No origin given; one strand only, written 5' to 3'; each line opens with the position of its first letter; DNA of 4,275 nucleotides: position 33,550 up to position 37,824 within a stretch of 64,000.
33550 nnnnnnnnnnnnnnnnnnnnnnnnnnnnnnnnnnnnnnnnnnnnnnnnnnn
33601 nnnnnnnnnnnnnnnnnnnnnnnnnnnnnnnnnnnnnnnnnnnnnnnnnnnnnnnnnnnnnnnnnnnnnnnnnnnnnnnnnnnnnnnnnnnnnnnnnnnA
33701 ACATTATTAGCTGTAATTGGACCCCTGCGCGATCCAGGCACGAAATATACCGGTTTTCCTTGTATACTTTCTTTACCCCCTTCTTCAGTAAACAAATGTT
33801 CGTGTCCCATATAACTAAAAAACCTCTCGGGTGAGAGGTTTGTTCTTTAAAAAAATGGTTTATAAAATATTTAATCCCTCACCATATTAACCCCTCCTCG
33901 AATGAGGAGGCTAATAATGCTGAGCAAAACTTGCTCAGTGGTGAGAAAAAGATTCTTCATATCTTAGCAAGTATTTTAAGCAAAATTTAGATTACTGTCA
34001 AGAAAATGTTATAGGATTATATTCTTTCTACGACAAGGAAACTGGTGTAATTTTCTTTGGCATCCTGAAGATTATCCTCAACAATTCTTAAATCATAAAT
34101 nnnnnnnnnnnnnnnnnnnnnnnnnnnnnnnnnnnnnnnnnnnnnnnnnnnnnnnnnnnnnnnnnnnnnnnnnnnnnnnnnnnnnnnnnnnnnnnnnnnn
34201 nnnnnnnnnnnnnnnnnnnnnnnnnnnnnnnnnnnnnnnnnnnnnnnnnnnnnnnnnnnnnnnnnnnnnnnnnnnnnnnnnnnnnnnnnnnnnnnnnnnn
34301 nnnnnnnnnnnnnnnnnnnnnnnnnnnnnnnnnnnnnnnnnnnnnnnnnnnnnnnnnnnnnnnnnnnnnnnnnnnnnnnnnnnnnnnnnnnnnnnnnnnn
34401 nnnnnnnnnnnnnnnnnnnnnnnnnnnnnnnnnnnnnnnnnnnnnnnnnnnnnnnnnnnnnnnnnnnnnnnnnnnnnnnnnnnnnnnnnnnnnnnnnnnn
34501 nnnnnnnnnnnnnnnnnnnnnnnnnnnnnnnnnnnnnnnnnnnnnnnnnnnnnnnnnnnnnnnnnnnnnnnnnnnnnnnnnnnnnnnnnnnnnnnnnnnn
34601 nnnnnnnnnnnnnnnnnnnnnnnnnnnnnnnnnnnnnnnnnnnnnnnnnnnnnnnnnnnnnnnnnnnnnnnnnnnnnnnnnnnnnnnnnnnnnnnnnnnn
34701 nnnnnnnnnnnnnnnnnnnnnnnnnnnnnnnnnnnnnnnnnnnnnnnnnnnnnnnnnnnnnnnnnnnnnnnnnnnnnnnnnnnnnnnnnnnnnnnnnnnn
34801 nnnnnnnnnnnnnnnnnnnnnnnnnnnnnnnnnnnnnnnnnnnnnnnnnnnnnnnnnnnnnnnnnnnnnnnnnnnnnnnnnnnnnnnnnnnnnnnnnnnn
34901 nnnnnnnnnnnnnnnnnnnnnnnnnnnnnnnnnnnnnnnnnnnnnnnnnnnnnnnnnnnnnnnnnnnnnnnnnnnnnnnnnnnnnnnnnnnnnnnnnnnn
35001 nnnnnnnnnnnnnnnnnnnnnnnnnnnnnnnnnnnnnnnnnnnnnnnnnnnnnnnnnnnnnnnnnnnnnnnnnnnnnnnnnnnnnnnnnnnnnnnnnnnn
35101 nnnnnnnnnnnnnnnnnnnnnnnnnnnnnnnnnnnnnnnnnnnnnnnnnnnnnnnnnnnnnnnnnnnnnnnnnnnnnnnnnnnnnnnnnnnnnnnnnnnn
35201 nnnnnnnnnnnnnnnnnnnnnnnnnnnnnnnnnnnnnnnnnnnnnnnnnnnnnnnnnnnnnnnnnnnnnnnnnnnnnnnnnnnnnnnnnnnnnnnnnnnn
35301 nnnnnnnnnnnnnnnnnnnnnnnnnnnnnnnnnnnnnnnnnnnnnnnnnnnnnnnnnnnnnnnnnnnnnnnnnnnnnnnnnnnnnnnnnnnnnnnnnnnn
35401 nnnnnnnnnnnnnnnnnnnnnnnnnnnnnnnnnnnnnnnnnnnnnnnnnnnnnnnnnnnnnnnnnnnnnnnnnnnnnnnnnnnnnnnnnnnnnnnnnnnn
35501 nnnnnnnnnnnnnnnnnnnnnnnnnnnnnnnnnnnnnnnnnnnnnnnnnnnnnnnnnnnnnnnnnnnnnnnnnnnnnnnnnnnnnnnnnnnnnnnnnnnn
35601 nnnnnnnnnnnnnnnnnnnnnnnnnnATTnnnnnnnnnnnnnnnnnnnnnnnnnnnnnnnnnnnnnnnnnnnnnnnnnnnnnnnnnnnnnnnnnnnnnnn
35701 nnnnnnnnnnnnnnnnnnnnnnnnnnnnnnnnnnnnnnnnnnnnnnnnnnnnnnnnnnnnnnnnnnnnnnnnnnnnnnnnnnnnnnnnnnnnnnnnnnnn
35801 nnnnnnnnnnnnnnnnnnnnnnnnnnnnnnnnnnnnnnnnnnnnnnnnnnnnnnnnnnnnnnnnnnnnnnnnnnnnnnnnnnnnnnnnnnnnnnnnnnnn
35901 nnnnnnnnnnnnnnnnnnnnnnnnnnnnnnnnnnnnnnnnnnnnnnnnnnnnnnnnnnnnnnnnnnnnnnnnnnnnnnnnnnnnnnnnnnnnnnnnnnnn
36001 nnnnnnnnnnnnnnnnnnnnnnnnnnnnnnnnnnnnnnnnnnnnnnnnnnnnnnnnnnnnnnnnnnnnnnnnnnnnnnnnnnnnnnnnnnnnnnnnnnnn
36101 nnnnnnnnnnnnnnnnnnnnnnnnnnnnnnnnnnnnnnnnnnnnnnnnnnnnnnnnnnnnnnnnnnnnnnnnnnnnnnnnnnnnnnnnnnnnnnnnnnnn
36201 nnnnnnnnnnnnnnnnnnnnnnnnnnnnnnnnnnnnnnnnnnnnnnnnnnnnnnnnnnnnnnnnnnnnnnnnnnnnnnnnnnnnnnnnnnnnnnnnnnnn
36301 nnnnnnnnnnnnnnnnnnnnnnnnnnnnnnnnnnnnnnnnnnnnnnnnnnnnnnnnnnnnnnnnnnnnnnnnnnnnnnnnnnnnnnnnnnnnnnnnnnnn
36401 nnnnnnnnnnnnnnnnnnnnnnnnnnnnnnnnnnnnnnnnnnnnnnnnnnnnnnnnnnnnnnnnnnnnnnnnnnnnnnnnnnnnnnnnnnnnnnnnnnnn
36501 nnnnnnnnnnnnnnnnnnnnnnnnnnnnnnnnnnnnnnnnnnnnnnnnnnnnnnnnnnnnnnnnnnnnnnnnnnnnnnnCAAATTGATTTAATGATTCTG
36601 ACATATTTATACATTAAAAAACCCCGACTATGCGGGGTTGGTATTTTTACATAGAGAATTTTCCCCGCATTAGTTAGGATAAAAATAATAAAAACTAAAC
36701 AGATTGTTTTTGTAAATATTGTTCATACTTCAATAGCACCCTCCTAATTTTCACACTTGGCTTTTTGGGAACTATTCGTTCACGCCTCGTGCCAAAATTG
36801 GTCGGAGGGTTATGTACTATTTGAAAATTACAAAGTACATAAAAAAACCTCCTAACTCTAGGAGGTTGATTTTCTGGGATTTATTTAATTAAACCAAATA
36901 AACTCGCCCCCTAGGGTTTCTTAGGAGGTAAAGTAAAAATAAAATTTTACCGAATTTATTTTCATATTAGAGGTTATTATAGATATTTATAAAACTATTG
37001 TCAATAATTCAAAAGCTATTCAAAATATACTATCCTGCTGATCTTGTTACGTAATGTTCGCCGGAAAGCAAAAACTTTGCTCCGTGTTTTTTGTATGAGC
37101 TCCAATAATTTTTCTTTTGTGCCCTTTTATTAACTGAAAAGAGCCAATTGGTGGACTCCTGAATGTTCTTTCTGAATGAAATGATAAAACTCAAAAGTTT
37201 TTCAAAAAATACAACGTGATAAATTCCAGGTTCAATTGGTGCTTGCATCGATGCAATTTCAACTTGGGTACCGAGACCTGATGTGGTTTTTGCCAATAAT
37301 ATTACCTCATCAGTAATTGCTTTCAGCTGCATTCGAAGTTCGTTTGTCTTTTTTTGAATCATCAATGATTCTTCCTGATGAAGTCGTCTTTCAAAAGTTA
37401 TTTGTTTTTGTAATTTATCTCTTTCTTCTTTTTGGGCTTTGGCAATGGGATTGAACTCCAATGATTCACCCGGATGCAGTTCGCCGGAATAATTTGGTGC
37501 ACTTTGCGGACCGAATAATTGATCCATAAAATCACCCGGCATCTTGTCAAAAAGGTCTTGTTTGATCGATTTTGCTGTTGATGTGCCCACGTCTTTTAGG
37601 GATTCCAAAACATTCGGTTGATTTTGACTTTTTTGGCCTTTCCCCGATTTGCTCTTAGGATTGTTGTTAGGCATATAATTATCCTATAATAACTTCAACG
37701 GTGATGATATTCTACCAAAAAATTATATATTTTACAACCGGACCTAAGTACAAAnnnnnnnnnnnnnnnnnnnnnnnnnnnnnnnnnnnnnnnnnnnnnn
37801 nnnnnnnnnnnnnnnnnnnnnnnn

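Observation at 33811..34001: Structured leader with its own promoter and a hairpin + U-tract abutting the start codon of the 409-aa unknown gene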

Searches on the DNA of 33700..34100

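Call 5: search_rna_families(source=window, start=33700, end=34100, threshold=evalue, max_evalue=10, show_alignments=3)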
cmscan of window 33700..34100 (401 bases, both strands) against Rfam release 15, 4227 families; matches with E-value up to 10: 18.
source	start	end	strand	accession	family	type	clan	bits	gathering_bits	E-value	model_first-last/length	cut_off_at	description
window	33815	33926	-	RF00514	His_leader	Cis-reg; leader;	-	27.9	49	0.012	1-126/126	no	Histidine operon leader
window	33813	33869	-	RF01859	Phe_leader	Cis-reg; leader;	-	26.9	55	0.018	1-125/125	no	Phenylalanine leader peptide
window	33884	34009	-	RF04180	BTnc231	Gene; sRNA;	-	21.6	80.4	0.028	1-154/154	no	Bacteroides sRNA BTnc231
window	33803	33919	-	RF02579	tsr26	Gene; sRNA;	-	21.2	141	0.69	1-122/122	no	S. aureus tsr26 small RNA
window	33814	33922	-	RF00106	RNAI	Gene; antisense;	-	21.1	47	0.1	1-102/102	no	RNAI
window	33791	33862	+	RF01603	snoR29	Gene; snRNA; snoRNA; CD-box;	-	19.8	50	4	1-84/84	no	small nucleolar RNA snoR29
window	33783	33848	+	RF01859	Phe_leader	Cis-reg; leader;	-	19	55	0.99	1-125/125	no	Phenylalanine leader peptide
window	33811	33879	-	RF02064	STnc370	Gene; sRNA;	-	18.7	54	8.1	1-71/71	no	Enterobacterial sRNA STnc370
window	33811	33890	-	RF01428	snoR128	Gene; snRNA; snoRNA; CD-box;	-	17.7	40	8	1-91/91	no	small nucleolar RNA snoR128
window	33919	33982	+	RF03640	mir-3747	Gene; miRNA;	-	17.6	63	0.79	1-67/67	no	mir-3747 microRNA precursor family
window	33893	34013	-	RF01669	P14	Gene; sRNA;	-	16.1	45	0.9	1-146/146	no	Pseudomonas sRNA P14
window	33815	33918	+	RF03517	MIR5225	Gene; miRNA;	-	15.6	72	1.1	1-126/126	no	MIR5225 microRNA precursor family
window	33872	33931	-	RF03673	mir-2822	Gene; miRNA;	-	15.4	84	6.4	1-67/67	no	mir-2822 microRNA precursor family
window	33993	34069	-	RF00204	snoR12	Gene; snRNA; snoRNA; CD-box;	-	15.3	39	5.3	1-83/83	no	Small nucleolar RNA R12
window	33828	33915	-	RF02132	HOXB13-AS1_1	Gene; lncRNA;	-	13.9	60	1.1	1-136/136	no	HOXB13 antisense RNA 1 conserved region 1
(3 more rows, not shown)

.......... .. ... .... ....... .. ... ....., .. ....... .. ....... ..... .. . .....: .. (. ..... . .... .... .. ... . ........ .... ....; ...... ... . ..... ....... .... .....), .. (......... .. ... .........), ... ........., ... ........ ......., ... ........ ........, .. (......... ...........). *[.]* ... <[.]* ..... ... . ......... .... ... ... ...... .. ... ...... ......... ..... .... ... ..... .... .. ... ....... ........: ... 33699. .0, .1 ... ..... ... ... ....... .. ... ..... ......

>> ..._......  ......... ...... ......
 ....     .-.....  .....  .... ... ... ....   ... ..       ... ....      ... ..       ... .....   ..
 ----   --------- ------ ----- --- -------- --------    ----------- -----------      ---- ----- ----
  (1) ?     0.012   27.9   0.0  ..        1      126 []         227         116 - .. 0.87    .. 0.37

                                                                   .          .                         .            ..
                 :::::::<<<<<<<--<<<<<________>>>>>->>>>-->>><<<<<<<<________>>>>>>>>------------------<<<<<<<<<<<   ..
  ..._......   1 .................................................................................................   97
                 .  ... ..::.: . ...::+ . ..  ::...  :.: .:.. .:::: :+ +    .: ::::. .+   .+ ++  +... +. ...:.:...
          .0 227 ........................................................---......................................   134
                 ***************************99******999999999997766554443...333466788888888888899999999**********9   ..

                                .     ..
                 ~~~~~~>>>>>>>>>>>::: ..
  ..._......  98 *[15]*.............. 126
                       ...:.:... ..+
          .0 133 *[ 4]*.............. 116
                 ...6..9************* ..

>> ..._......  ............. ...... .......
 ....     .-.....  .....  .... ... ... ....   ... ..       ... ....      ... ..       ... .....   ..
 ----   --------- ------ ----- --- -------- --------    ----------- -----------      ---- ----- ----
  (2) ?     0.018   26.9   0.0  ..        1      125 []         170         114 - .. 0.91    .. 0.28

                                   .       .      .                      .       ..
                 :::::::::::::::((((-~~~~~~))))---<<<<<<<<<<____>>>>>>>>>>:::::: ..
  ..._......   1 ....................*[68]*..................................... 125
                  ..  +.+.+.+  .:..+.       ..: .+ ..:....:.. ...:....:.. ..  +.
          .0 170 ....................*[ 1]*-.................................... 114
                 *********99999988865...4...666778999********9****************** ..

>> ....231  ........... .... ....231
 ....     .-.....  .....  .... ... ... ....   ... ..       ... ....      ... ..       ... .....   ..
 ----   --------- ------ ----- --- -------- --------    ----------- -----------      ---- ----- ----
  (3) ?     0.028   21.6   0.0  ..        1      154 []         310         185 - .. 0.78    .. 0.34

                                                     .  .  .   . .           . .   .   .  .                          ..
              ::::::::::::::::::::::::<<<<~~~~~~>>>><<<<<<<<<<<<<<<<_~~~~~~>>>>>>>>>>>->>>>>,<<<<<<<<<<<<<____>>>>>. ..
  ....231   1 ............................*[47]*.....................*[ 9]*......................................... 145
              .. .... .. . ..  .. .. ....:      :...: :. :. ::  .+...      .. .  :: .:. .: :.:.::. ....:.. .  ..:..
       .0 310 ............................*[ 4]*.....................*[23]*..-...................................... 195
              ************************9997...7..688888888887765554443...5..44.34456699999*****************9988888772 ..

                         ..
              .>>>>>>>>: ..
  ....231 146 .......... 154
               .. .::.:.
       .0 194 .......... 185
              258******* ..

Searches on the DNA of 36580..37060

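Call 25: search_rna_families(source=window, start=36580, end=37060, threshold=evalue, max_evalue=5, show_alignments=2)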
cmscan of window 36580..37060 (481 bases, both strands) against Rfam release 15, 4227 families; matches with E-value up to 5: 20.
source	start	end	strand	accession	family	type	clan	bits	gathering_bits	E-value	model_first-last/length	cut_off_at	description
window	36839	36963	-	RF01859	Phe_leader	Cis-reg; leader;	-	31.7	55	0.0018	1-125/125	no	Phenylalanine leader peptide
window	36832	36907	-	RF02732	JA04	Gene; sRNA;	-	25.5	81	0.16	1-81/81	no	Aggregatibacter sRNA JA04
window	36833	36943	-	RF00557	L10_leader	Cis-reg; leader;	-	24.1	44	0.069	1-138/138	no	Ribosomal protein L10 leader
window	36838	36919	-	RF00515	PyrR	Cis-reg;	-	22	54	0.94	1-115/115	no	PyrR binding site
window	36836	36962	-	RF04312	trpB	Cis-reg;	-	22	59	1.1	1-107/107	no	trpB ncRNA motif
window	36614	36715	-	RF02846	Ref84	Gene; antisense;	-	20.8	52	3.2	1-87/87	no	Enterococcus sRNA 84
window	36933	36964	+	RF03055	RAGATH-30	Gene; sRNA;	-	20.2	59.5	0.18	1-59/59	no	RAGATH-30 RNA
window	36821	36872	+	RF02844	RefA9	Gene; antisense;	-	20.1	49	1.2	1-64/64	no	Enterococcus sRNA A9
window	36798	36881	+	RF02075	STnc230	Gene; sRNA;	-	19.9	50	2.2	1-83/83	no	Enterobacterial sRNA STnc230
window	36840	36961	-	RF02452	ncr1575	Gene; sRNA;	-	19.8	60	2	1-212/212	no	Bacillus sRNA ncr1575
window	36814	36886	+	RF01770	rimP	Cis-reg; leader;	-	19.3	47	1.2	1-102/102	no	Gammaprotebacteria rimP leader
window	36615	36723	-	RF02452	ncr1575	Gene; sRNA;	-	18.9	60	3.1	1-212/212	no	Bacillus sRNA ncr1575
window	36614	36698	-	RF02891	AgrB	Gene; antisense;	-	18.3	40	1.5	1-84/84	no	ArsR-gov region gene B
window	36613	36710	-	RF01859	Phe_leader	Cis-reg; leader;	-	17.4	55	2.6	1-125/125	no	Phenylalanine leader peptide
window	36683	36709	+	RF04334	Plastid-rpl16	Intron;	-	17.1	43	2.5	11-37/47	no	Plastid-rpl16 group II-D1 intron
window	36794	36875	+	RF01859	Phe_leader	Cis-reg; leader;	-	16.8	55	3.6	1-125/125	no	Phenylalanine leader peptide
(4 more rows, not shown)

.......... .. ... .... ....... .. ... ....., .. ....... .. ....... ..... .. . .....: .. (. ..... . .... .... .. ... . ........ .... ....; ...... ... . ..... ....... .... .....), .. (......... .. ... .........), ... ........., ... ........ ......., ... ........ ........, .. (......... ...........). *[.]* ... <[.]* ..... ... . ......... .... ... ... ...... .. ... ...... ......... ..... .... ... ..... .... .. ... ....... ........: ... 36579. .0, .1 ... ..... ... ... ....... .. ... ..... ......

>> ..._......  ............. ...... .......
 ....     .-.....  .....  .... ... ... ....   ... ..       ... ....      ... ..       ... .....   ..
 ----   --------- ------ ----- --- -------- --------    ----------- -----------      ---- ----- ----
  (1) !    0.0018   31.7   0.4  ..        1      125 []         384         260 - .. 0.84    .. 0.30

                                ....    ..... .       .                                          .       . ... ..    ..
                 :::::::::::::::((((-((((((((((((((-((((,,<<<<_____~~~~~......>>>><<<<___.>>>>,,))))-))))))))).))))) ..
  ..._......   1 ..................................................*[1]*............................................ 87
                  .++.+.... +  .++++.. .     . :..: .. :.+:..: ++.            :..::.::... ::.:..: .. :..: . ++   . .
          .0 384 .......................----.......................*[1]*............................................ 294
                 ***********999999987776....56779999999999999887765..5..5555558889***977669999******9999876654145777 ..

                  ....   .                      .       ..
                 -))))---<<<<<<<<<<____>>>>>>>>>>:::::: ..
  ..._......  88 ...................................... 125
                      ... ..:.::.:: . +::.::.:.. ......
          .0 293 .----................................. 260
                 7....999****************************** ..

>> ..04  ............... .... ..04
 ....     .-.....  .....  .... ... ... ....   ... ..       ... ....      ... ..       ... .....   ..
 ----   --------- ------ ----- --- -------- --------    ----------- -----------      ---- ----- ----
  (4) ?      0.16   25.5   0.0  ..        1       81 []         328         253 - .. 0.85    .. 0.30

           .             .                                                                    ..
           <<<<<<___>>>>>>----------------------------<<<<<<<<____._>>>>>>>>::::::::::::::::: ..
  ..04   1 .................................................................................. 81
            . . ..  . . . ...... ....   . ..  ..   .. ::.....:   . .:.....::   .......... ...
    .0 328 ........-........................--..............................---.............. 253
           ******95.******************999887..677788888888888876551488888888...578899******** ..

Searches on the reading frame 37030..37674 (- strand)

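Call 8: search_protein_families(library=pfam, proteins=[window:37030-37674:-], max_evalue=0.01)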
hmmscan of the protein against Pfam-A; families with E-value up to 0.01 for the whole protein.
window:37030-37674:- (214 aa): 1 family
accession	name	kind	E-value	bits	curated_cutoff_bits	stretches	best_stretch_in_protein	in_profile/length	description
PF18904.5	DUF5660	-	1e-33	116.2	24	1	109-214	2-109/109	Domain of unknown function (DUF5660)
